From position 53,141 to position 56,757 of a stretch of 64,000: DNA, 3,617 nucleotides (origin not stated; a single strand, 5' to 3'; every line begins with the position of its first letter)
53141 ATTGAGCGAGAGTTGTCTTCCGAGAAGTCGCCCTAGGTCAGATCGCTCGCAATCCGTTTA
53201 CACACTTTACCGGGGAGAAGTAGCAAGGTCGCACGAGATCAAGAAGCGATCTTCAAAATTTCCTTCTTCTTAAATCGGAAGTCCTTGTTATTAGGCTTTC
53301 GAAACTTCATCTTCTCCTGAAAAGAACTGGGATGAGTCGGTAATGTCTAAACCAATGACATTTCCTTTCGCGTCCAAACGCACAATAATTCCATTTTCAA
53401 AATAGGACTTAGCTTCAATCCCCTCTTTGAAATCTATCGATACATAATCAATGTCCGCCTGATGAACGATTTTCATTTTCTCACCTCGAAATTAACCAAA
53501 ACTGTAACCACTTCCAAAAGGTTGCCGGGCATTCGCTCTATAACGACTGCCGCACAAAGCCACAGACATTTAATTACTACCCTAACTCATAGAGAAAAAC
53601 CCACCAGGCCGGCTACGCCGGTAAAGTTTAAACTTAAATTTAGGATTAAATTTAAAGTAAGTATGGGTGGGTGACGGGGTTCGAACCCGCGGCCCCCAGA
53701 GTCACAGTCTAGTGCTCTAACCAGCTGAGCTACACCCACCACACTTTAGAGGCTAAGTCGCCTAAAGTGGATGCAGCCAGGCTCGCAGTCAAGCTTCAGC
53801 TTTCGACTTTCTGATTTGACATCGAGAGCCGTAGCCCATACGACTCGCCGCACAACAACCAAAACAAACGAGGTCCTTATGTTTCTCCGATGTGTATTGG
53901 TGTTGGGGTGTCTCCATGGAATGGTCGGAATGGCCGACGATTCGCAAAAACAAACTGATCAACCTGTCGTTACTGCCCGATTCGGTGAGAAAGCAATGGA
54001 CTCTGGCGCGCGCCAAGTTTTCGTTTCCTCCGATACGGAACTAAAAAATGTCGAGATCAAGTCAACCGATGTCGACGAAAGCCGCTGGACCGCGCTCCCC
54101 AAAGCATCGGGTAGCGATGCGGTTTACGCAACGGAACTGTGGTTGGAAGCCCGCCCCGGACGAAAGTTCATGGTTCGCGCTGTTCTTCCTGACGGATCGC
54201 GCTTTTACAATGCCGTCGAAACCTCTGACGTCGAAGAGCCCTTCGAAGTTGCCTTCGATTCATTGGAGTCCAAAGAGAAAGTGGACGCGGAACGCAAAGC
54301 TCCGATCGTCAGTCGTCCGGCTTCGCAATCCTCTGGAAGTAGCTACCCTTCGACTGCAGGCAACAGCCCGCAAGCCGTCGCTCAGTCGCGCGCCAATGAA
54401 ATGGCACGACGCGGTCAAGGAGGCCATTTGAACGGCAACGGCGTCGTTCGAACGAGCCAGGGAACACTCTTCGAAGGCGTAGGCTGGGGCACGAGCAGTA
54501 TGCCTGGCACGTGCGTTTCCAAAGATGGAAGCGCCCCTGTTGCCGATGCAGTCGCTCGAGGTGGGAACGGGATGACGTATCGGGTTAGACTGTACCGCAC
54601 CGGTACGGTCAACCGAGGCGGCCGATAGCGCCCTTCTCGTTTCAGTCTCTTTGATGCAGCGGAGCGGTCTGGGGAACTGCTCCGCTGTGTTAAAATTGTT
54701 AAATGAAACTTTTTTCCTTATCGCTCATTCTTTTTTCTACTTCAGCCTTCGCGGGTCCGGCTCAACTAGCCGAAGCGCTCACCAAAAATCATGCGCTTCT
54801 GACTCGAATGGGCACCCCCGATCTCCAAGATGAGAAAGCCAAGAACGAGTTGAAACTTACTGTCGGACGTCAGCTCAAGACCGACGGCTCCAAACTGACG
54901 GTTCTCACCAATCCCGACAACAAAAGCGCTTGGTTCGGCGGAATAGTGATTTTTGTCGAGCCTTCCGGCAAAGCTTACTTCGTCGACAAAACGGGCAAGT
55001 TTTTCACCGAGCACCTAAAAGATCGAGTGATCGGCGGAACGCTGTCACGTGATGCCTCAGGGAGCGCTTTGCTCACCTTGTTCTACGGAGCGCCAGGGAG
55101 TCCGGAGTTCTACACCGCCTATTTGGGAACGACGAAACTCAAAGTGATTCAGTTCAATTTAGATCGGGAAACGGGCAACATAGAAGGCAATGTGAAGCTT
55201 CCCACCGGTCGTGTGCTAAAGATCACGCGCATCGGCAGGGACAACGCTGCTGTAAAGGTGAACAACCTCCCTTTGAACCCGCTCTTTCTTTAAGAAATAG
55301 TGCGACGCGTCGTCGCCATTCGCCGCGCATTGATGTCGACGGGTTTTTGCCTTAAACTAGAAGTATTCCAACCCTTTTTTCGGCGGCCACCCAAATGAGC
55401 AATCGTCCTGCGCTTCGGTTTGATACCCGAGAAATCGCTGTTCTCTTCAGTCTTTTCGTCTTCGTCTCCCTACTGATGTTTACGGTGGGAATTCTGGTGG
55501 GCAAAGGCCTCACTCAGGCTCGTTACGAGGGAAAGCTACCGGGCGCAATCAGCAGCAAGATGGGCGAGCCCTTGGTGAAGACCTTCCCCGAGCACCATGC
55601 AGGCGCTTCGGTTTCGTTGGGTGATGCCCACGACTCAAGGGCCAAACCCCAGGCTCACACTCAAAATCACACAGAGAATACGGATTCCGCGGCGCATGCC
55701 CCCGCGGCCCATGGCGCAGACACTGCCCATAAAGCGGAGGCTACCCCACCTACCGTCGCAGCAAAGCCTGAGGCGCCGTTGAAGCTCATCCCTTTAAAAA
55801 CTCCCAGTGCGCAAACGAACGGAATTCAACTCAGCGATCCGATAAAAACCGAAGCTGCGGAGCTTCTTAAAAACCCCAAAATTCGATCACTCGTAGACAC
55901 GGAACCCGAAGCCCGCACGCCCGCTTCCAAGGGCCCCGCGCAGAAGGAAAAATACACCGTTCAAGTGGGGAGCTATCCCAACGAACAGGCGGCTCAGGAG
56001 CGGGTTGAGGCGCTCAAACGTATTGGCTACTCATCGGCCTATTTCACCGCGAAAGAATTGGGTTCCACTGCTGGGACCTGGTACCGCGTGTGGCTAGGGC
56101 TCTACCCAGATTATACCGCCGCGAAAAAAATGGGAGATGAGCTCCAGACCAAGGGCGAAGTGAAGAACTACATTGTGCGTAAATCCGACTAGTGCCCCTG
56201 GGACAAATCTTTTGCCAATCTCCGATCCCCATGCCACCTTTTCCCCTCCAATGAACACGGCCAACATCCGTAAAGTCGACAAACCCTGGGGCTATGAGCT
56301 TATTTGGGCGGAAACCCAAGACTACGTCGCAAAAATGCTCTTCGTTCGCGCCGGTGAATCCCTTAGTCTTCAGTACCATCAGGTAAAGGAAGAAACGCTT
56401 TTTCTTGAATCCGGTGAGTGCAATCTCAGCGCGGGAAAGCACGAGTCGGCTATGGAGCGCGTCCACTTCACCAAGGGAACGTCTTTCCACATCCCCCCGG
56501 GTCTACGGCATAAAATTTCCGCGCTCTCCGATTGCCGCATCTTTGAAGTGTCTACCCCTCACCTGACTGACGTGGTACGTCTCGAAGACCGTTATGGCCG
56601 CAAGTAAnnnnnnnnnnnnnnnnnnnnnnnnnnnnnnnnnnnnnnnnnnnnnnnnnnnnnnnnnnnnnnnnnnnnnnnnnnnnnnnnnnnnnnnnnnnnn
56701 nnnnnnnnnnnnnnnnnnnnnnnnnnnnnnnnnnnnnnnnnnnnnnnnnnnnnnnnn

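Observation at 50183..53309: Delta-60 repeat protein gene bracketed by about 150-bp direct repeats derived from the neighbouring gene's 3' end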

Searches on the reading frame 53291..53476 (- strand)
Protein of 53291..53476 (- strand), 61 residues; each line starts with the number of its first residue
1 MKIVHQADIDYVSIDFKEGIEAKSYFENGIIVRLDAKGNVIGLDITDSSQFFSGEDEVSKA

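Call 8: search_protein_families(library=pfam, proteins=[window:53291-53476:-], max_evalue=0.01)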
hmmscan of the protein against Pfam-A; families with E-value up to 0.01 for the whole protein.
window:53291-53476:- (61 aa): 1 family
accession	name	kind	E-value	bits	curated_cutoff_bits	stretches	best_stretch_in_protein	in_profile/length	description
PF10049.14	DUF2283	-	2.4e-05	24.8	23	1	7-47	8-47/49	Protein of unknown function (DUF2283)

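Call 9: search_protein_families(library=ncbifam, proteins=[window:53291-53476:-], max_evalue=0.01)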
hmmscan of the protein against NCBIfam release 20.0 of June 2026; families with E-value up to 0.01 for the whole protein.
window:53291-53476:- (61 aa): 0 families

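Call 14: find_encoding_contigs(protein=window:53291-53476:-, flank=10000, max_places=10)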
Protein window:53291-53476:- (61 aa): no gene with exactly this product is on record in the collection.

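Call 17: list_cluster_members(proteins=[P0001, window:53291-53476:-, window:48177-49385:+])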
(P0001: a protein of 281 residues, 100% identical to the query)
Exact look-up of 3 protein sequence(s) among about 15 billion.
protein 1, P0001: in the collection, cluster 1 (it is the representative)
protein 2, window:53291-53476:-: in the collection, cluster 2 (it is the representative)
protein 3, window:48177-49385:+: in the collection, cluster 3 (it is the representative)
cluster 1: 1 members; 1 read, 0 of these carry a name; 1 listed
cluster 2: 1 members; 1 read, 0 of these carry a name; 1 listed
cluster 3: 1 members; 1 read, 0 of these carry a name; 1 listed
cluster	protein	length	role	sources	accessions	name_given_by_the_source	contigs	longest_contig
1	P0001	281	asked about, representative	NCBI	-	-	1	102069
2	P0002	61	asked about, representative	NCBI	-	-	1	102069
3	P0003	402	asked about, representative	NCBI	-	-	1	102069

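Call 61: find_homologous_proteins(query=window:53291-53476:-, max_evalue=0.001)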
Query window:53291-53476:- (61 aa): 69 proteins with E <= 0.001 among 69 candidates.
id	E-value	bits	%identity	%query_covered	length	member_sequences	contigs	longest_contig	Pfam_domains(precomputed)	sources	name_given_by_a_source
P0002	4.2e-31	122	100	100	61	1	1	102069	-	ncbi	-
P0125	5.4e-27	110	88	97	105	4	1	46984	PF12728.14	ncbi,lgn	-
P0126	1.6e-26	108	88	97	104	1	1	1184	PF12728.14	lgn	-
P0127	4.0e-26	107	86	97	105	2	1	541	PF12728.14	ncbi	-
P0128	4.2e-26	107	86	97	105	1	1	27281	PF12728.14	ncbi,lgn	-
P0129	8.1e-26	106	83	97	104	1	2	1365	PF12728.14,PF08280.18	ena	-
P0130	1.1e-25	106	81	97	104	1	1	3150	PF12728.14,PF08280.18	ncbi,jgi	jgi:excisionase family DNA binding protein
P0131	1.2e-25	105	86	95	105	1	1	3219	PF12728.14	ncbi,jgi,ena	jgi:excisionase family DNA binding protein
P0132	1.6e-25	105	86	95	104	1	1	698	PF12728.14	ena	-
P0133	1.8e-25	105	84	95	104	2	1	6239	PF12728.14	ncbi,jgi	jgi:excisionase family DNA binding protein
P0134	1.8e-25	105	83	95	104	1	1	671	PF12728.14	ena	-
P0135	2.5e-25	104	84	95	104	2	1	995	PF12728.14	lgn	-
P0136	2.5e-25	104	84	95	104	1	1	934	PF12728.14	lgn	-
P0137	2.9e-25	104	81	97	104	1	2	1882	PF12728.14,PF08280.18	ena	-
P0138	4.4e-25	104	81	95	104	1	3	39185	PF12728.14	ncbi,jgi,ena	jgi:excisionase family DNA binding protein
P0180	6.5e-19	84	69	97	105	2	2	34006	PF12728.14,PF10049.15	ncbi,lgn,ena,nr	ncbi:MAG: excisionase family DNA-binding protein [Bdellovibrionales bacterium]|nr:excisionase family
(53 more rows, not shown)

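Call 67: find_encoding_contigs(protein=P0125, flank=10000, max_places=4)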
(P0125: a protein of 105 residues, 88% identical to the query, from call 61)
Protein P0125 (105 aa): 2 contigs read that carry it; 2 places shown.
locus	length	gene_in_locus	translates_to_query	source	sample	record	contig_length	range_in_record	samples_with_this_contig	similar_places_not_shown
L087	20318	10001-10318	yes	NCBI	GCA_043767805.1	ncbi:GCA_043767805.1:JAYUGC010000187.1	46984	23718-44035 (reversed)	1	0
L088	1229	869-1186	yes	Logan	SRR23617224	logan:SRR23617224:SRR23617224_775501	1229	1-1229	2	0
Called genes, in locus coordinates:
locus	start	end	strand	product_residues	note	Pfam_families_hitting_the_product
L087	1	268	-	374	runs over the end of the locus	PF00657:Lipase_GDSL (faint), PF13472:Lipase_GDSL_2 (weak)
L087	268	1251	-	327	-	PF01145:Band_7, PF16200:Band_7_C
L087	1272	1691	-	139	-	PF01957:NfeD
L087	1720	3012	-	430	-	PF00512:HisKA, PF02518:HATPase_c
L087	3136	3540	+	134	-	PF00903:Glyoxalase, PF22677:Ble-like_N (faint)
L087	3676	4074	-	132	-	PF12680:SnoaL_2 (weak)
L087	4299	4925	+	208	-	PF13628:DUF4142, PF03713:DUF305 (faint)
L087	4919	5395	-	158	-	PF00583:Acetyltransf_1, PF13508:Acetyltransf_7, PF08445:FR47 (faint)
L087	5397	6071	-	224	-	PF13489:Methyltransf_23, PF13847:Methyltransf_31, PF08241:Methyltransf_11, PF08242:Methyltransf_12, PF13649:Methyltransf_25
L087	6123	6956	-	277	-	PF12697:Abhydrolase_6 (weak)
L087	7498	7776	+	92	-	PF04365:BrnT_toxin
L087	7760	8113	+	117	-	-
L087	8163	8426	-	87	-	-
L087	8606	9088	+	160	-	-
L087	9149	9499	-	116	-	PF21716:dnstrm_HI1420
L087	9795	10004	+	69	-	-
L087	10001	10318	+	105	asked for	PF12728:HTH_17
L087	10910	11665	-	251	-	-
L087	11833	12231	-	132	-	PF03840:SecG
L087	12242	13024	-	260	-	PF00121:TIM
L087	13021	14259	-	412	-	PF00162:PGK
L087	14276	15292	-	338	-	PF00044:Gp_dh_N, PF02800:Gp_dh_C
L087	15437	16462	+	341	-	PF01336:tRNA_anti-codon (weak), PF01966:HD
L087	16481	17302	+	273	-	PF00459:Inositol_P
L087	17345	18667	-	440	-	PF09471:Peptidase_M64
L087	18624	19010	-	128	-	-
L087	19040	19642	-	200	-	-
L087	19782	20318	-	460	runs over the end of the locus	PF00675:Peptidase_M16, PF05193:Peptidase_M16_C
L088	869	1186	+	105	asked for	PF12728:HTH_17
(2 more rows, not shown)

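Call 68: find_encoding_contigs(protein=P0180, flank=10000, max_places=4)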
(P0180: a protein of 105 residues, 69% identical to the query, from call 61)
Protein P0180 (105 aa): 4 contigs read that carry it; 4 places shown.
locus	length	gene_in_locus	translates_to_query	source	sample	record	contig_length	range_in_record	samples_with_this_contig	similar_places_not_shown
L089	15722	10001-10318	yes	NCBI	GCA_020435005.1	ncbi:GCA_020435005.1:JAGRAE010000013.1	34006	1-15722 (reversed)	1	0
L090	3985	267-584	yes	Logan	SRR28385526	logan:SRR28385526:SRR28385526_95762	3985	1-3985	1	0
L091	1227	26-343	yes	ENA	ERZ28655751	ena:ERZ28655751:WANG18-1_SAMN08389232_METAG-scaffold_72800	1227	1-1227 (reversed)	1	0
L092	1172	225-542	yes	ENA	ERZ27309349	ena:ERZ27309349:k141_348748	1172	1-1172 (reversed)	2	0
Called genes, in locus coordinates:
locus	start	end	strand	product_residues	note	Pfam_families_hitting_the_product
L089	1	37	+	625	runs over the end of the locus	-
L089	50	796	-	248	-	-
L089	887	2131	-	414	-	-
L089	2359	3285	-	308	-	PF02463:SMC_N (faint), PF13175:AAA_15 (faint), PF00005:ABC_tran, PF13304:AAA_21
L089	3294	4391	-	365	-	PF14391:DUF4421 (faint)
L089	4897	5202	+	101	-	-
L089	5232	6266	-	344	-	PF02016:Peptidase_S66, PF17676:Peptidase_S66C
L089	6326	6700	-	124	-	-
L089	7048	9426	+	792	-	PF17803:Cadherin_4 (weak), PF17892:Cadherin_5, PF17963:Big_9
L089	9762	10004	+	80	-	PF14076:DUF4258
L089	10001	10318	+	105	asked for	PF10049:DUF2283 (weak), PF12728:HTH_17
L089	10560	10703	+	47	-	-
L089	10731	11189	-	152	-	-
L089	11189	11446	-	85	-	-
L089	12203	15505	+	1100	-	-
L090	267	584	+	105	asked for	PF10049:DUF2283 (weak), PF12728:HTH_17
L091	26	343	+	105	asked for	PF10049:DUF2283 (weak), PF12728:HTH_17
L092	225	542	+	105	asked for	PF10049:DUF2283 (weak), PF12728:HTH_17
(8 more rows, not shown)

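Call 77: search_protein_families(library=pfam, proteins=[P0125, L089:9762-10001:+], max_evalue=0.1)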
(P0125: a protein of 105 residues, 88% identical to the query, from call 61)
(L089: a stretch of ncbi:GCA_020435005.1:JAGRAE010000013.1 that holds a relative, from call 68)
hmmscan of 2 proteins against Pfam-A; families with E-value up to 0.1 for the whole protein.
P0125 (105 aa): 17 families
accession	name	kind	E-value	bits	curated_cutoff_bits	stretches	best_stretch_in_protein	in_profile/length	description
PF12728.13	HTH_17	-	3.8e-10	40.3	27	1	58-103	2-46/51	Helix-turn-helix domain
PF10049.14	DUF2283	-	0.00024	21.6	23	1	8-47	7-47/49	Protein of unknown function (DUF2283)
PF08281.18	Sigma70_r4_2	-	0.00034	20.6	25.7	1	57-83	26-52/54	Sigma-70, region 4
PF08280.17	HTH_Mga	-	0.00091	19.6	23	1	55-80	17-42/59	M protein trans-acting positive regulator (MGA) HTH domain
PF02954.25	HTH_8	-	0.0011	19.1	22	1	61-80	22-41/42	Bacterial regulatory protein, Fis family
PF20432.4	Xre-like-HTH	-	0.0023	18.6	25.8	1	54-80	20-46/63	Antitoxin Xre-like helix-turn-helix domain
PF12840.13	HTH_20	-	0.0025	18.2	27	1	51-79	12-40/51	Helix-turn-helix domain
PF04545.22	Sigma70_r4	-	0.0029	17.5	24.1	1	55-81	18-44/50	Sigma-70, region 4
PF02042.20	RWP-RK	-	0.0031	17.8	29.3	1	57-83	12-38/49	RWP-RK domain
PF08220.18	HTH_DeoR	-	0.0034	17.5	21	1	55-78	12-35/57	DeoR-like helix-turn-helix domain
PF13518.12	HTH_28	-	0.006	17.1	25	1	55-79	11-34/52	Helix-turn-helix domain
PF05225.22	HTH_psq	-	0.0066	16.6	20.4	1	55-82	14-40/45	helix-turn-helix, Psq domain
PF13412.12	HTH_24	-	0.02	14.9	21.9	1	55-80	15-40/48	Winged helix-turn-helix DNA-binding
PF13384.12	HTH_23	-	0.03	14.6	24.6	1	58-79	18-39/50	Homeodomain-like domain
PF13551.12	HTH_29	-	0.04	14.4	28.1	1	55-79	10-34/64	Winged helix-turn helix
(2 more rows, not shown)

L089:9762-10001:+ (80 aa): 1 family
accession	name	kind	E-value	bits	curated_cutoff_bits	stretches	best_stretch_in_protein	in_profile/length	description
PF14076.12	DUF4258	-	7.2e-10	39.5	25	1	5-73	1-70/71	Domain of unknown function (DUF4258)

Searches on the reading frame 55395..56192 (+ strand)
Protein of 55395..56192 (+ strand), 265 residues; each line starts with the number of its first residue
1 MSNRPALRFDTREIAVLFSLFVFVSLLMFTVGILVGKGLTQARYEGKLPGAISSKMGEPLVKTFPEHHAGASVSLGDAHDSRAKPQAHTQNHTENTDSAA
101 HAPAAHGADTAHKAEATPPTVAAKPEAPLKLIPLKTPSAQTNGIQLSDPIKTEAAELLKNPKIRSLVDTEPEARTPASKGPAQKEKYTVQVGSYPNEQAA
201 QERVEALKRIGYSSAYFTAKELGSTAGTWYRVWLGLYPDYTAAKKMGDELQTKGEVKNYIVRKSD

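Call 8: search_protein_families(library=pfam, proteins=[window:55395-56192:+], max_evalue=0.01)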
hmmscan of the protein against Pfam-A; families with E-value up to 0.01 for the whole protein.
window:55395-56192:+ (265 aa): 1 family
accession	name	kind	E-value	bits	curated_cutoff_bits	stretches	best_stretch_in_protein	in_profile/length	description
PF05036.18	SPOR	-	2.1e-12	47.6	21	1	185-262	3-76/76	SPOR domain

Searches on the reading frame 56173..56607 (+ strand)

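Call 35: search_protein_families(library=pfam, proteins=[window:56173-56607:+], max_evalue=0.001)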
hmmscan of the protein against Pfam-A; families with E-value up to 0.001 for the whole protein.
window:56173-56607:+ (144 aa): 2 families
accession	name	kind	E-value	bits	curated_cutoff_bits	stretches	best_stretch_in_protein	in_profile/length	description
PF07883.17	Cupin_2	-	1.4e-06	28.3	27.2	1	59-125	6-68/70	Cupin domain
PF01050.24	MannoseP_isomer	-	2.2e-06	28.3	23.6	1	31-119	8-91/116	Mannose-6-phosphate isomerase C-terminal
